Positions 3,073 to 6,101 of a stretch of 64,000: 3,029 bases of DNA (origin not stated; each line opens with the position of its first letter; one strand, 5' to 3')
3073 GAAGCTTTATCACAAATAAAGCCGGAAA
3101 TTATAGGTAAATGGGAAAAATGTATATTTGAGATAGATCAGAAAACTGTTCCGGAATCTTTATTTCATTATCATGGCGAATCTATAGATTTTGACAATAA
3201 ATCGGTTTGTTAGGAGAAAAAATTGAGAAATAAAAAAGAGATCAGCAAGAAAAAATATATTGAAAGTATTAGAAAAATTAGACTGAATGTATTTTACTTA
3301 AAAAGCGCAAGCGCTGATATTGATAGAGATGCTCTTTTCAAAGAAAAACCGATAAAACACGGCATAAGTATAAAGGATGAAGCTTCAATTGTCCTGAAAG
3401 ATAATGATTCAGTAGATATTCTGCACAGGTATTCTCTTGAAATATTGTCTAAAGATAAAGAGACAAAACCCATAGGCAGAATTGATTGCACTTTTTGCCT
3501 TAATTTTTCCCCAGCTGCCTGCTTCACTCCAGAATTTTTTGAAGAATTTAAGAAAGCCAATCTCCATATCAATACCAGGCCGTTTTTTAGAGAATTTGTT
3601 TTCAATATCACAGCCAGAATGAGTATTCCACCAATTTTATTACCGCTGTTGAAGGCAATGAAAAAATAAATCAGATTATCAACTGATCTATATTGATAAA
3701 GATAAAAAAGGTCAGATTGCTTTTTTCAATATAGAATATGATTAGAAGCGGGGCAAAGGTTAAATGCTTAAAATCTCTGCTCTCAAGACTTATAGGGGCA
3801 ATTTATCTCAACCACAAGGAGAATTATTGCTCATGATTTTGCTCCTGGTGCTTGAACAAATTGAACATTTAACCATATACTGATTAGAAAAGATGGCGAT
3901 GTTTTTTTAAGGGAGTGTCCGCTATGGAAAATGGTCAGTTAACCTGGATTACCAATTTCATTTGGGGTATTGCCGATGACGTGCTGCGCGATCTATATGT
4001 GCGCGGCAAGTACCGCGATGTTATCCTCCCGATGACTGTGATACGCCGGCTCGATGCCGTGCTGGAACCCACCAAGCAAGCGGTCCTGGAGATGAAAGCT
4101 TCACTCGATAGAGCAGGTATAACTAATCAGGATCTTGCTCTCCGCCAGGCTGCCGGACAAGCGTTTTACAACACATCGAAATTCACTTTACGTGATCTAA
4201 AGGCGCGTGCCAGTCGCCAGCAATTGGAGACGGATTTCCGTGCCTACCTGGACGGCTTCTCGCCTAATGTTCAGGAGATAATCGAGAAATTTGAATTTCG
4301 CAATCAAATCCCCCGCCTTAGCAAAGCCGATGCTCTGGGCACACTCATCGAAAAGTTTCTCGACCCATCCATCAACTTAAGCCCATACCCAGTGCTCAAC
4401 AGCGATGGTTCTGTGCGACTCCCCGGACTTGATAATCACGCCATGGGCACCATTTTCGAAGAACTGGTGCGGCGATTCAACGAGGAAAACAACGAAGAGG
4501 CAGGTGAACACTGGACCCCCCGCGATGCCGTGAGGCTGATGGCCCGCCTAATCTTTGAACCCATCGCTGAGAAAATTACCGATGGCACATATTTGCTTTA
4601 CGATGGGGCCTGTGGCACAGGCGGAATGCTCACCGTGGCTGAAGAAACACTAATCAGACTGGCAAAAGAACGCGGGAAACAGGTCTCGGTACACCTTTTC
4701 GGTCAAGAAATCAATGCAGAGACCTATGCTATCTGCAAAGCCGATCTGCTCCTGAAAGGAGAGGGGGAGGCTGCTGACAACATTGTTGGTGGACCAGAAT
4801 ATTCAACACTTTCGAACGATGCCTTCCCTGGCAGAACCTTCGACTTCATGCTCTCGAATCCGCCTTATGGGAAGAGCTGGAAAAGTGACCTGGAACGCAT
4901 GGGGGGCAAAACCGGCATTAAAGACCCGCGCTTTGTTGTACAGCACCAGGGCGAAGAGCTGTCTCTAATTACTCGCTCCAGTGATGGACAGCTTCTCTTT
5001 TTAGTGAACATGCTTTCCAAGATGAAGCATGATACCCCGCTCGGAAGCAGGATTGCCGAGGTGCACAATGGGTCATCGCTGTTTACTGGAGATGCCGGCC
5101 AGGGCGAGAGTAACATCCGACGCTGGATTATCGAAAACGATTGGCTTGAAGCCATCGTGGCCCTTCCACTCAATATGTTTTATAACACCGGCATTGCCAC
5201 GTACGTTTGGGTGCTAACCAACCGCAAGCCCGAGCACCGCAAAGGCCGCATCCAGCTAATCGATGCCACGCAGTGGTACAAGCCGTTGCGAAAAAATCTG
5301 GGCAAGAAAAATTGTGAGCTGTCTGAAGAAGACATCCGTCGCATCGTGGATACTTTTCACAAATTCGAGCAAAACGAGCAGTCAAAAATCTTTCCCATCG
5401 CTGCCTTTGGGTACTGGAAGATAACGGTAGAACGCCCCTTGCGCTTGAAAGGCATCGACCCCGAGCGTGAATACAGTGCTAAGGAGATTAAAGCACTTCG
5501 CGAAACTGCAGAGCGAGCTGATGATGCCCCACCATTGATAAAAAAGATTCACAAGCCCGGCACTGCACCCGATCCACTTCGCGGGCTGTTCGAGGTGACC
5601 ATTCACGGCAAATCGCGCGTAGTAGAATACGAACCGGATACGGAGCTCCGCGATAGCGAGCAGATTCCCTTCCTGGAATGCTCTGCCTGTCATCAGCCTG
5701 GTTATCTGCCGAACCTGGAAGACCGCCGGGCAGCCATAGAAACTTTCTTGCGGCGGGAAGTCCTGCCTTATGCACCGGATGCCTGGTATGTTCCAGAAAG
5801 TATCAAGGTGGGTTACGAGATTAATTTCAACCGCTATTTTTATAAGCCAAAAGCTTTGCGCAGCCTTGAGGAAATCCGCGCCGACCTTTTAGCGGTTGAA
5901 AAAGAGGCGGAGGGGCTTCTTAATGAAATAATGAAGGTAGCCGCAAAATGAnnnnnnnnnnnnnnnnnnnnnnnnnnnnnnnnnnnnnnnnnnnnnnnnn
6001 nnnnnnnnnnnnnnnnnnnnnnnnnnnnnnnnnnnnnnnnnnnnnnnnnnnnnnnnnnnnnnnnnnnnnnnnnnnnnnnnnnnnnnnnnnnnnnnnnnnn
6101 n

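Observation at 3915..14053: Type I R-M operon with a fourth, translationally coupled gene between hsdM and hsdS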

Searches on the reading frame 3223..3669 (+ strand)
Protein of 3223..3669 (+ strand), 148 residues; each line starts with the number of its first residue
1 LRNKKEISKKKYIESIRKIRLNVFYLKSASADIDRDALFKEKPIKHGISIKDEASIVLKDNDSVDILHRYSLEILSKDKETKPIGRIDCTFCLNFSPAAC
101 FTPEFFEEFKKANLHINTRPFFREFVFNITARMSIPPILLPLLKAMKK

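Call 68: search_protein_families(library=padloc, proteins=[window:3223-3669:+], max_evalue=0.001)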
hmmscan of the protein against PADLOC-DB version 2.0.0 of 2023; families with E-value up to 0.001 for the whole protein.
window:3223-3669:+ (148 aa): 1 family
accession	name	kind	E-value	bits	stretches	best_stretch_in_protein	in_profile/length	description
PDLC04072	PD-T4-9_C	-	1.5e-05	23.2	1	55-143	36-119/135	-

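Call 84: search_protein_families(library=pfam, proteins=[window:3223-3669:+], max_evalue=0.001)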
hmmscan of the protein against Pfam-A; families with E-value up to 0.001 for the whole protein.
window:3223-3669:+ (148 aa): 0 families

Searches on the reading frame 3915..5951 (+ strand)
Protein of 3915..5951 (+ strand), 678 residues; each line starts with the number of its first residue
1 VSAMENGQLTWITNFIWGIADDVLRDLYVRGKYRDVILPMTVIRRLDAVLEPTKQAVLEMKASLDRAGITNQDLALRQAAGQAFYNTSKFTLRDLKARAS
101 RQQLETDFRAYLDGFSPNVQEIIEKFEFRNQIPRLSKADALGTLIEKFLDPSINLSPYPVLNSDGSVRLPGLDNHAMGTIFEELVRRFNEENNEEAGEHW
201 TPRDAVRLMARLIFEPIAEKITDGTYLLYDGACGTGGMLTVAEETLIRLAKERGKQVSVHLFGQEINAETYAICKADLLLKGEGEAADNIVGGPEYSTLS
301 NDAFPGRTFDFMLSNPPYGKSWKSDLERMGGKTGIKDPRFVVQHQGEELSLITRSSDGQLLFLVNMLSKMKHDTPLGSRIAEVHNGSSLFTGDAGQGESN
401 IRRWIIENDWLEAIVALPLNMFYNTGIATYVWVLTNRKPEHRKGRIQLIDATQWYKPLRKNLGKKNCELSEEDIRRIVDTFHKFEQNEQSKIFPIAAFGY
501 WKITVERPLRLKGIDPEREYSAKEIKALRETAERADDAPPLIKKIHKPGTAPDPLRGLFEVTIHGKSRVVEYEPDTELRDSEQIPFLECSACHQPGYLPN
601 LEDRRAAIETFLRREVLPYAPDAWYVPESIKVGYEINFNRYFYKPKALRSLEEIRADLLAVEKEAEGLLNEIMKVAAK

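Call 8: search_protein_families(library=pfam, proteins=[window:3915-5951:+], max_evalue=0.01)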
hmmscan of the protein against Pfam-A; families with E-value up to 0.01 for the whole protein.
window:3915-5951:+ (678 aa): 2 families
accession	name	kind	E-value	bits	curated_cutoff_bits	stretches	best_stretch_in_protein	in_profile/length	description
PF02384.22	N6_Mtase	-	1.2e-52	179.6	20.4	1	174-488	3-279/311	N-6 DNA Methylase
PF12161.14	HsdM_N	-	4.3e-23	82.8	24.5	1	12-148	1-135/135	HsdM N-terminal domain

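Call 9: search_protein_families(library=padloc, proteins=[window:3915-5951:+], max_evalue=0.01)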
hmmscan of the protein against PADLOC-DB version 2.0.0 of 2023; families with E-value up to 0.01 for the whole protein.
window:3915-5951:+ (678 aa): 28 families (the best 25 are shown)
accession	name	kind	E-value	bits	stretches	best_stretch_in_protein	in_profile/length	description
PDLC03029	MTase_I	-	3.5e-243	806.9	2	6-512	3-479/661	Type I methyltransferase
PDLC03022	MTase_I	-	1.5e-41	140.7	1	176-488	165-450/857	Type I methyltransferase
PDLC03031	MTase_I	-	4.4e-39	132.4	1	168-488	160-460/834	Type I methyltransferase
PDLC03027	MTase_I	-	1.4e-34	117.7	1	174-491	135-417/810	Type I methyltransferase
PDLC03019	MTase_I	-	5.3e-28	95.8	1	176-485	149-423/932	Type I methyltransferase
PDLC03026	MTase_I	-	7.3e-27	92.6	1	163-488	118-404/487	Type I methyltransferase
PDLC03021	MTase_I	-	2.2e-24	84.2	1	173-489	142-423/491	Type I methyltransferase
PDLC03035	MTase_I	-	3.5e-24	83.3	1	169-461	147-412/653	Type I methyltransferase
PDLC03038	MTase_I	-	3.3e-23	79.5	1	12-484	9-423/896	Type I methyltransferase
PDLC03028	MTase_I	-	4.1e-21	72.8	1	9-488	726-1166/1236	Type I methyltransferase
PDLC03032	MTase_I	-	1.5e-20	70.9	1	175-517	138-445/1001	Type I methyltransferase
PDLC03033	MTase_I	-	1.1e-19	68.9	1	178-489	183-469/541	Type I methyltransferase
PDLC03039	MTase_I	-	1.6e-19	67.5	1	13-486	8-423/708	Type I methyltransferase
PDLC03240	MTase_II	-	3.4e-19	67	1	175-487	162-434/511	Type II methyltransferase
PDLC04134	mad2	-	1.2e-15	55.3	1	173-488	250-491/492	mads_2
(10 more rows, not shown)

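Call 10: search_protein_families(library=ncbifam, proteins=[window:3915-5951:+], max_evalue=0.01)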
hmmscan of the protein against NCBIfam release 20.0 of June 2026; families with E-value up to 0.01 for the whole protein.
window:3915-5951:+ (678 aa): 3 families
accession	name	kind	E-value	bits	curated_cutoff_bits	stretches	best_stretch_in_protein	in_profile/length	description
TIGR00497.1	hsdM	equivalog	7.4e-29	100.8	242.75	1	176-484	179-458/515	type I restriction-modification system subunit M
NF047738.1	antiphage_MADS2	equivalog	4e-09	35.3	720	1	175-253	292-360/654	methylation-associated defense system DNA methyltransferase MAD2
TIGR02987.1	met_A_Alw26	exception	0.0026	16.5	353.5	1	196-320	3-124/523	Alw26I/Eco31I/Esp3I family type II restriction adenine-specific DNA-methyltransferase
